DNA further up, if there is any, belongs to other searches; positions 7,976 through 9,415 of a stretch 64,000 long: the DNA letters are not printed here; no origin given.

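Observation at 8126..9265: Secreted bactofilin-like beta-helix repeat domain tethered to a 4-TM anchor, embedded inside the crt cluster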

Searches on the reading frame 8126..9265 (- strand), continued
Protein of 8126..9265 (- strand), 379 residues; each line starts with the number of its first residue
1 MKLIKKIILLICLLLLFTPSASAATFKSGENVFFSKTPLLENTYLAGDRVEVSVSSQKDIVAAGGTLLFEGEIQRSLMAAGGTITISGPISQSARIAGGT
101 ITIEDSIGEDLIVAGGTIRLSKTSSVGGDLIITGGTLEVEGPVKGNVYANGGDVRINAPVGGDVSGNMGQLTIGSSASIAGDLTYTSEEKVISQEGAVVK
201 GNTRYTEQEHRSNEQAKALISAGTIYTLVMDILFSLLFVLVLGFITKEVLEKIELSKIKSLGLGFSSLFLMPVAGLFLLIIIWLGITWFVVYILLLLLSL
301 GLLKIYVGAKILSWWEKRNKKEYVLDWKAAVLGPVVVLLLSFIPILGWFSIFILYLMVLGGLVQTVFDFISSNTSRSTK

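Call 51: find_homologous_proteins(query=L014:2405-3502:+)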
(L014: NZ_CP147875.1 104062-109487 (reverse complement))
Query L014:2405-3502:+ (366 aa): 979 proteins with E <= 0.001 among 8000 candidates; the best 120 are listed.
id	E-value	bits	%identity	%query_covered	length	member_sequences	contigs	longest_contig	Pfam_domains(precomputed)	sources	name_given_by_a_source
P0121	1.2e-203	694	92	100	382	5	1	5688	PF26514.1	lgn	-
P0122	5.6e-203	692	93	100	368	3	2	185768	PF26514.1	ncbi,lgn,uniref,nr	ncbi:bactofilin family protein [Halobellus limi]|uniref:Polymer-forming cytoskeletal protein n=1 Tax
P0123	7.0e-199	678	91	100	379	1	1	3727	PF26514.1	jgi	jgi:cytoskeletal protein CcmA (bactofilin family)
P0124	7.5e-198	675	89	100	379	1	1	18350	PF26514.1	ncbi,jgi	-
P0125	3.6e-197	673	90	99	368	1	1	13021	PF26514.1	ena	-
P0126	1.2e-194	664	88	100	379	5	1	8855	PF26514.1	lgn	-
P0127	7.2e-193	659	88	100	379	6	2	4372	PF26514.1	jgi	jgi:cytoskeletal protein CcmA (bactofilin family)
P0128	1.3e-192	658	90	99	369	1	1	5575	PF26514.1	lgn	-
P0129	1.1e-190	651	88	100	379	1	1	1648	PF26514.1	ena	-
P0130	4.8e-190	649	87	100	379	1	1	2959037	PF26514.1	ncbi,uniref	ncbi:bactofilin family protein [Halobaculum rarum]|uniref:bactofilin family protein n=1 Tax=Halobacu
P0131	9.3e-190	648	86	100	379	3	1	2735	PF26514.1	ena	-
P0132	1.6e-188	644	87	100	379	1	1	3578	PF26514.1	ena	-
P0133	1.0e-186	638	84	100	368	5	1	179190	PF26514.1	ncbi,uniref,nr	ncbi:polymer-forming cytoskeletal protein [Haloarcula sp. 1CSR25-25]|uniref:bactofilin family protei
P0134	1.6e-186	638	84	100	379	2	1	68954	PF26514.1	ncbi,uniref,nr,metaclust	ncbi:bactofilin family protein [Halorubrum kocurii]|uniref:DUF8173 domain-containing protein n=1 Tax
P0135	2.4e-186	637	85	100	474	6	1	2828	PF26514.1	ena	-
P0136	1.1e-185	635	85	100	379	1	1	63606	PF26514.1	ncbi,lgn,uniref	ncbi:MAG: polymer-forming cytoskeletal protein [Halorubrum sp.]|uniref:cell shape determination prot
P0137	2.4e-185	634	87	100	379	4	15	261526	PF26514.1,PF04519.20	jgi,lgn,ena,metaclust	jgi:cytoskeletal protein CcmA (bactofilin family)|metaclust:\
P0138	2.0e-184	631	84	100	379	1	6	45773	PF26514.1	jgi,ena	-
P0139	2.6e-184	630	85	100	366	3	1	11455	PF26514.1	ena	-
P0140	3.8e-184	630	87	94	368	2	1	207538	PF26514.1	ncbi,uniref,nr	ncbi:cell shape determination protein CcmA [Natronomonas sp. CBA1123]|uniref:bactofilin family prote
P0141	4.5e-184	630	86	100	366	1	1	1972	PF26514.1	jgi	-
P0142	3.5e-182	623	84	100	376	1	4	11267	PF26514.1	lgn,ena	-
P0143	2.5e-181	621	83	100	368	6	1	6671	PF26514.1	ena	-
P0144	1.4e-178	612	84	99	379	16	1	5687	PF26514.1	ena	-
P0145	2.5e-178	611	82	100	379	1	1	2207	PF26514.1,PF04519.20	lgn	-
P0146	5.7e-178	610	85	96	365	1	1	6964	PF26514.1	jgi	jgi:cytoskeletal protein CcmA (bactofilin family)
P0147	3.1e-175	601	81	100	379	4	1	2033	PF26514.1,PF04519.20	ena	-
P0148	2.4e-171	588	79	100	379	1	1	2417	PF26514.1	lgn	-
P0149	1.0e-169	582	81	100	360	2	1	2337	PF26514.1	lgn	-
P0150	1.5e-169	582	79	100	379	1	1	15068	PF26514.1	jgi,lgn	jgi:cytoskeletal protein CcmA (bactofilin family)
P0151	9.4e-163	560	74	100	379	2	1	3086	PF26514.1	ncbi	ncbi:MAG: polymer-forming cytoskeletal protein [Halapricum sp.]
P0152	1.6e-161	555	75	100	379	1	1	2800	PF26514.1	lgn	-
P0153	1.2e-156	539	70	100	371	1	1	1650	PF26514.1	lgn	-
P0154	4.9e-151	521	71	96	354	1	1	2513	PF26514.1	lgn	-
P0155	3.7e-149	515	71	97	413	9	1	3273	PF26514.1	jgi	-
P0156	2.5e-148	512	71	99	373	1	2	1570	PF26514.1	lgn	-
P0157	1.6e-144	500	72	87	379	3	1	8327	PF26514.1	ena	-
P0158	3.1e-144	499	70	99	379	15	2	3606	PF26514.1,PF04519.20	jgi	-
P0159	3.5e-144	498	67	98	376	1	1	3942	PF26514.1,PF04519.20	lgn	-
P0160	5.1e-139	481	70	88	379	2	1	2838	PF26514.1,PF04519.20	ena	-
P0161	6.6e-139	481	69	88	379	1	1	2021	PF26514.1,PF04519.20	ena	-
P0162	2.2e-133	463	89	69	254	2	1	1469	PF26514.1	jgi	-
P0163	3.2e-133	462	64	99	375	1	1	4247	PF26514.1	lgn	-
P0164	6.9e-133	461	68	80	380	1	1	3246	PF26514.1,PF04519.20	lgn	-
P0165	1.5e-131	457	65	99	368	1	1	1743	PF26514.1,PF04519.20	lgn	-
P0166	1.9e-130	453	66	95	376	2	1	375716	PF26514.1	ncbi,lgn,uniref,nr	ncbi:protein CcmA, bactofilin family [Halobiforma haloterrestris]|uniref:Protein CcmA, bactofilin fa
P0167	3.6e-130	452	62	100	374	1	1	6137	PF26514.1,PF04519.20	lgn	-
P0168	4.5e-128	445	63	99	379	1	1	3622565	PF26514.1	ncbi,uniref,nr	ncbi:bactofilin family protein [Salinilacihabitans rarus]|uniref:bactofilin family protein n=1 Tax=S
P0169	5.7e-125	435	63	93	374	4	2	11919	PF26514.1,PF04519.20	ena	-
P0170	1.0e-121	425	63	95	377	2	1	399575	PF26514.1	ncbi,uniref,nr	ncbi:polymer-forming cytoskeletal protein [Halomicrobium urmianum]|uniref:polymer-forming cytoskelet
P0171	1.2e-121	424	63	93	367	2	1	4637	PF26514.1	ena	-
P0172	3.6e-121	423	61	93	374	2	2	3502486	PF26514.1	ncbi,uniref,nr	ncbi:polymer-forming cytoskeletal protein [Halomicroarcula sp. GCM10025817]|uniref:bactofilin family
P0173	1.8e-120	420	61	97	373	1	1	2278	PF26514.1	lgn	-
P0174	3.5e-120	420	61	91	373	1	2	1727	PF26514.1,PF04519.20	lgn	-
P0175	1.7e-119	417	61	98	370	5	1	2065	PF26514.1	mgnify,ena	mgnify:CR=1 FL=1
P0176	1.9e-119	417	59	100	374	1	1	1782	PF26514.1,PF04519.20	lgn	-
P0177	4.5e-119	416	65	82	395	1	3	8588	PF26514.1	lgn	-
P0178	2.8e-118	413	62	96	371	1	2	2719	PF26514.1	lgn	-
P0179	3.3e-118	413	59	100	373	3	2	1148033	PF26514.1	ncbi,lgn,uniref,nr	ncbi:bactofilin family protein [Haloarcula salina]|uniref:Polymer-forming cytoskeletal protein n=1 T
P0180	3.8e-118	413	62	93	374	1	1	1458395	PF26514.1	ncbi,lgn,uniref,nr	ncbi:polymer-forming cytoskeletal protein [Natronobacterium texcoconense]|uniref:DUF8173 domain-cont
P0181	8.2e-118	412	58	99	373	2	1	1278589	PF26514.1,PF04519.20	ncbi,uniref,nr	ncbi:bactofilin family protein [Haloarcula nitratireducens]|uniref:Polymer-forming cytoskeletal prot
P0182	8.6e-118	412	61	98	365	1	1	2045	PF26514.1,PF04519.20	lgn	-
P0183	1.5e-117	411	59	93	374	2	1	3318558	PF26514.1,PF04519.20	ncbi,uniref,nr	ncbi:bactofilin family protein [Haloarcula marina]|uniref:bactofilin family protein n=1 Tax=Haloarcu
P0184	1.6e-117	411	61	96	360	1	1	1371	PF26514.1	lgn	-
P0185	2.6e-117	410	59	94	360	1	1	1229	PF26514.1,PF04519.20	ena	-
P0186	3.1e-117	410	61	93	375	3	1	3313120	PF26514.1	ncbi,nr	ncbi:bactofilin family protein [Halalkaliarchaeum desulfuricum]|nr:polymer-forming cytoskeletal prot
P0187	4.3e-117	409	61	95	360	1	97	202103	PF26514.1,PF04519.20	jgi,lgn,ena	jgi:cytoskeletal protein CcmA (bactofilin family)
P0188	6.9e-117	409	60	96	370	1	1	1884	PF26514.1,PF04519.20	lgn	-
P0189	1.0e-116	408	61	93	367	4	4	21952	PF26514.1,PF04519.20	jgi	-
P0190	1.3e-116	408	59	93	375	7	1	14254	PF26514.1,PF04519.20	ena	-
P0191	1.7e-116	407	62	95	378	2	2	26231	PF26514.1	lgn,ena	-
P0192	1.9e-116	407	59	94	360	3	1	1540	PF26514.1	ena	-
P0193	2.0e-116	407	57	99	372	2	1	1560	PF26514.1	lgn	-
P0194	2.6e-116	407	58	94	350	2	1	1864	PF26514.1,PF04519.20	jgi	-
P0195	2.8e-116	407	57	99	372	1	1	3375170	PF26514.1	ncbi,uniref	ncbi:bactofilin family protein [Haloarcula salina]|uniref:bactofilin family protein n=1 Tax=Haloarcu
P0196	3.2e-116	406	59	98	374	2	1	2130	PF26514.1,PF04519.20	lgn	-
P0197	4.1e-116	406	61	96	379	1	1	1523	PF26514.1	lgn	-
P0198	4.4e-116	406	59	99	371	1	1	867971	PF26514.1,PF04519.20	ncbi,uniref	ncbi:bactofilin family protein [Haloarcula brevis]|uniref:bactofilin family protein n=1 Tax=Haloarcu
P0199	1.1e-115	405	59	93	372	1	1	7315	PF26514.1,PF04519.20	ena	-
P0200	2.2e-115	404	58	92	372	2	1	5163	PF26514.1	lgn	-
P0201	2.4e-115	404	59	97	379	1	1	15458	PF26514.1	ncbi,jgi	-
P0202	2.9e-115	403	60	92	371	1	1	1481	PF26514.1,PF04519.20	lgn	-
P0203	4.0e-115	403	58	99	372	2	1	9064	PF26514.1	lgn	-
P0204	6.8e-115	402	57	88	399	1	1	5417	PF26514.1,PF04519.20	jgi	jgi:cytoskeletal protein CcmA (bactofilin family)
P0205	1.4e-114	401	57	100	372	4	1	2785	PF26514.1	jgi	jgi:cytoskeletal protein CcmA (bactofilin family)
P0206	1.6e-114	401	57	100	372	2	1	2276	PF26514.1,PF04519.20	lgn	-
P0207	1.6e-114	401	60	88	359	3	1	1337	PF26514.1,PF04519.20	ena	-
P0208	1.8e-114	401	58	93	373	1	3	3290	PF26514.1,PF04519.20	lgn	-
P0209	3.2e-114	400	60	90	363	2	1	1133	PF26514.1,PF04519.20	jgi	-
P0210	3.4e-114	400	59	98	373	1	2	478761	PF26514.1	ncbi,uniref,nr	ncbi:polymer-forming cytoskeletal protein [Halomicroarcula sp. GCM10025709]|uniref:bactofilin family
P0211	3.7e-114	400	59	91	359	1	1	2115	PF26514.1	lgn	-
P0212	4.3e-114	399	60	80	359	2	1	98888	PF26514.1,PF04519.20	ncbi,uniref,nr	ncbi:bactofilin family protein [Halohasta salina]|uniref:bactofilin family protein n=1 Tax=Halohasta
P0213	6.7e-114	399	57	100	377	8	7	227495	PF26514.1,PF04519.20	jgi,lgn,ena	-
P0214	1.1e-113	398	60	93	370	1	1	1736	PF26514.1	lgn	-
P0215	1.6e-113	398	60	95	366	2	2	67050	PF26514.1,PF04519.20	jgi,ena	-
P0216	2.2e-113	397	58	87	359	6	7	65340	PF26514.1,PF04519.20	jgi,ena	-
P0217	2.2e-113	397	56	98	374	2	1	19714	PF26514.1,PF04519.20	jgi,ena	-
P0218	8.9e-113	395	58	90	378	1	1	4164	PF26514.1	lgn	-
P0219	1.0e-112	395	56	93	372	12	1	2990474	PF26514.1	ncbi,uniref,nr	ncbi:polymer-forming cytoskeletal protein [Haloarcula hispanica]|uniref:Polymer-forming cytoskeletal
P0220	1.1e-112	395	55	100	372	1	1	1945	PF26514.1,PF04519.20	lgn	-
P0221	1.9e-112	394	57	83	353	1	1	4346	PF26514.1,PF04519.20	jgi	jgi:cytoskeletal protein CcmA (bactofilin family)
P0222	1.9e-112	394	56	96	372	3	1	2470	PF26514.1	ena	-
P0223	2.9e-112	393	56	98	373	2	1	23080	PF26514.1,PF04519.20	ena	-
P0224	4.3e-112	393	56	97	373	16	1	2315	PF26514.1,PF04519.20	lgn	-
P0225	4.7e-112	393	54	97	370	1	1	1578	PF26514.1,PF04519.20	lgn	-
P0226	5.1e-112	393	57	92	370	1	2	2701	PF26514.1,PF04519.20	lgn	-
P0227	5.4e-112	393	60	97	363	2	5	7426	PF26514.1,PF04519.20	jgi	jgi:cytoskeletal protein CcmA (bactofilin family)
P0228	5.7e-112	393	61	89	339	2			PF26514.1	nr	nr:polymer-forming cytoskeletal protein [Salinadaptatus halalkaliphilus]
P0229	6.2e-112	392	58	93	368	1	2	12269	PF26514.1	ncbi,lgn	ncbi:MAG: polymer-forming cytoskeletal protein [Haloplanus sp.]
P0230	6.8e-112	392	59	94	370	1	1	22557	PF26514.1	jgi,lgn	-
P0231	8.7e-112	392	57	94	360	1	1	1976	PF26514.1,PF04519.20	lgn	-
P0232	1.2e-111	391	56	99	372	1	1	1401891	PF26514.1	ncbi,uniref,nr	ncbi:hypothetical protein Harman_07190 [Haloarcula mannanilytica]|uniref:DUF8173 domain-containing p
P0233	4.0e-111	390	61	87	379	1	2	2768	PF26514.1,PF04519.20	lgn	-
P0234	1.1e-110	388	59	79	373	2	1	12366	PF26514.1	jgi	jgi:cytoskeletal protein CcmA (bactofilin family)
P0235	3.8e-110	386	59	92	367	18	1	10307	PF26514.1,PF04519.20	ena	-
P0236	3.9e-110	386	57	98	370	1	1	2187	PF26514.1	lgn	-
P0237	7.9e-110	385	59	89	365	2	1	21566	PF26514.1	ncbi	-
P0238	1.0e-109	385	58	92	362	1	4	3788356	PF26514.1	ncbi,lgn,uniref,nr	ncbi:bactofilin family protein [Natronobacterium gregoryi]|uniref:Polymer-forming cytoskeletal prote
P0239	1.0e-109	385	57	90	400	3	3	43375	PF26514.1,PF04519.20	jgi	jgi:cytoskeletal protein CcmA (bactofilin family)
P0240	2.0e-109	384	61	87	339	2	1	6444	PF26514.1,PF04519.20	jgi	-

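Call 61: search_protein_representatives(alignment_id=A1)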
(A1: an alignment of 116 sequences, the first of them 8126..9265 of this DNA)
Query: 116 sequences, 382 profile positions. Proteins with E-value up to 0.001 (for the whole library): 22654; up to 1e-10: 16406; up to 1e-30: 9184. The best 150 are listed.
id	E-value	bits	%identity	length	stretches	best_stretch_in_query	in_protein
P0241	6.1e-123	426.9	-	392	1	1-380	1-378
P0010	1.2e-122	425.9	-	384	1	1-379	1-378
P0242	2.7e-122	424.7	-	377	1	5-380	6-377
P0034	3.1e-122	424.6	-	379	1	1-380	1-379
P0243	3.7e-121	421.0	-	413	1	5-380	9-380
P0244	1.2e-120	419.3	-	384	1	5-377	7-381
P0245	1.7e-120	418.9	-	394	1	5-380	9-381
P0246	1.1e-119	416.2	-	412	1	5-380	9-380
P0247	5.3e-119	413.9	-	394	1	1-376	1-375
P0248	1.3e-118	412.6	-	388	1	1-380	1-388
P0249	1.4e-118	412.5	-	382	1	1-380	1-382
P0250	3.0e-118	411.4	-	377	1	1-379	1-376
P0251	3.7e-118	411.1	-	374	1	1-379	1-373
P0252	1.2e-117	409.5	-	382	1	2-380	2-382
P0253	1.9e-117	408.8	-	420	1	1-377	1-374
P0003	2.5e-114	398.5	-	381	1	2-379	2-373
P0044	2.1e-111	388.9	-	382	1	5-378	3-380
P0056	1.9e-109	382.5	-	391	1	1-380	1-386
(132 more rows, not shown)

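Call 66: find_encoding_contigs(protein=P0003, flank=4000, max_places=1)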
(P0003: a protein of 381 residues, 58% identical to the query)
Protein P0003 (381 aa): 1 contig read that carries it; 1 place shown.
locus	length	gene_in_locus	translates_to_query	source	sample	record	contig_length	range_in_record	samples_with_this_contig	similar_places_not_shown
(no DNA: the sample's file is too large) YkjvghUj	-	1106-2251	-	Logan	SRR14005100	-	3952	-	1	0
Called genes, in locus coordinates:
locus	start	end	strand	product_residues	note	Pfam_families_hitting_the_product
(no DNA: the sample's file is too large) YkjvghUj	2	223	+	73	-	?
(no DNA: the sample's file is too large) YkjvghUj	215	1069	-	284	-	PF01040:UbiA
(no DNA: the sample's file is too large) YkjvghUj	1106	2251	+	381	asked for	PF26514:DUF8173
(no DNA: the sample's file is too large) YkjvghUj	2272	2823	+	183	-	PF00293:NUDIX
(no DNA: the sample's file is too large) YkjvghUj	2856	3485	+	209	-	PF00753:Lactamase_B, PF13483:Lactamase_B_3, PF12706:Lactamase_B_2 (weak)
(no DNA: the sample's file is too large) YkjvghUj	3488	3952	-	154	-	?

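Call 67: find_encoding_contigs(protein=P0008, flank=6000, max_places=1)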
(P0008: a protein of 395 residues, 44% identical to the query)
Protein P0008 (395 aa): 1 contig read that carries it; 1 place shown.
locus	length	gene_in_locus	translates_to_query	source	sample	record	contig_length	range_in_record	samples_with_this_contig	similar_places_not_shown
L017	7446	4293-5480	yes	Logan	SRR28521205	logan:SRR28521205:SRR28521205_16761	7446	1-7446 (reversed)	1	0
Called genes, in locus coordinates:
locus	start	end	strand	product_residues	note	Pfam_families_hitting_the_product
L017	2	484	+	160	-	?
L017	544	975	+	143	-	PF03479:PCC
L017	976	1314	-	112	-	PF04020:Phage_holin_4_2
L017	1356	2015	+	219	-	-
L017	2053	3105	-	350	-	PF00144:Beta-lactamase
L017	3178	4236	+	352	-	PF00348:polyprenyl_synt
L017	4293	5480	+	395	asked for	PF04519:Bactofilin (weak), PF26514:DUF8173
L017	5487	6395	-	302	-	PF01636:APH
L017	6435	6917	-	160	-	PF00380:Ribosomal_S9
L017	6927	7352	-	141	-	PF00572:Ribosomal_L13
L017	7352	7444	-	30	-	?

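Call 68: find_encoding_contigs(protein=P0013, flank=8000, max_places=1)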
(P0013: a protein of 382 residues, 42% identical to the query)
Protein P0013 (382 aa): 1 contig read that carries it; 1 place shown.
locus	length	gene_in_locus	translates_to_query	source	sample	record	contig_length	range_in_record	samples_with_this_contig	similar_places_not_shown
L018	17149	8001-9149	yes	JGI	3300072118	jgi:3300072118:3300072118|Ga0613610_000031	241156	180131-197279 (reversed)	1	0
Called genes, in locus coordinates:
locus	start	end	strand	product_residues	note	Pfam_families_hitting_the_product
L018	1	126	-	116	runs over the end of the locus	-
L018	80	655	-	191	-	PF09723:Zn_ribbon_8 (faint), PF26788:DUF8260 (faint), PF01396:Zn_ribbon_Top1 (faint), PF13240:Zn_Ribbon_1 (faint)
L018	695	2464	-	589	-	PF00664:ABC_membrane, PF03193:RsgA_GTPase (weak), PF02463:SMC_N (weak), PF00005:ABC_tran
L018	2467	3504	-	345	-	-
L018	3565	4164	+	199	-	-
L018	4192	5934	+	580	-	PF09972:DUF2207, PF20990:DUF2207_C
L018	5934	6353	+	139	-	PF03479:PCC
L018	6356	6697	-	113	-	PF04020:Phage_holin_4_2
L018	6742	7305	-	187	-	PF01467:CTP_transf_like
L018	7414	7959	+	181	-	-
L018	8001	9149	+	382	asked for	PF26514:DUF8173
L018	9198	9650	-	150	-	PF00380:Ribosomal_S9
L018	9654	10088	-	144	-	PF00572:Ribosomal_L13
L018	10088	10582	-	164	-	PF01196:Ribosomal_L17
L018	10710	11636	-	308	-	PF01193:RNA_pol_L, PF01000:RNA_pol_A_bac, PF03118:RNA_pol_A_CTD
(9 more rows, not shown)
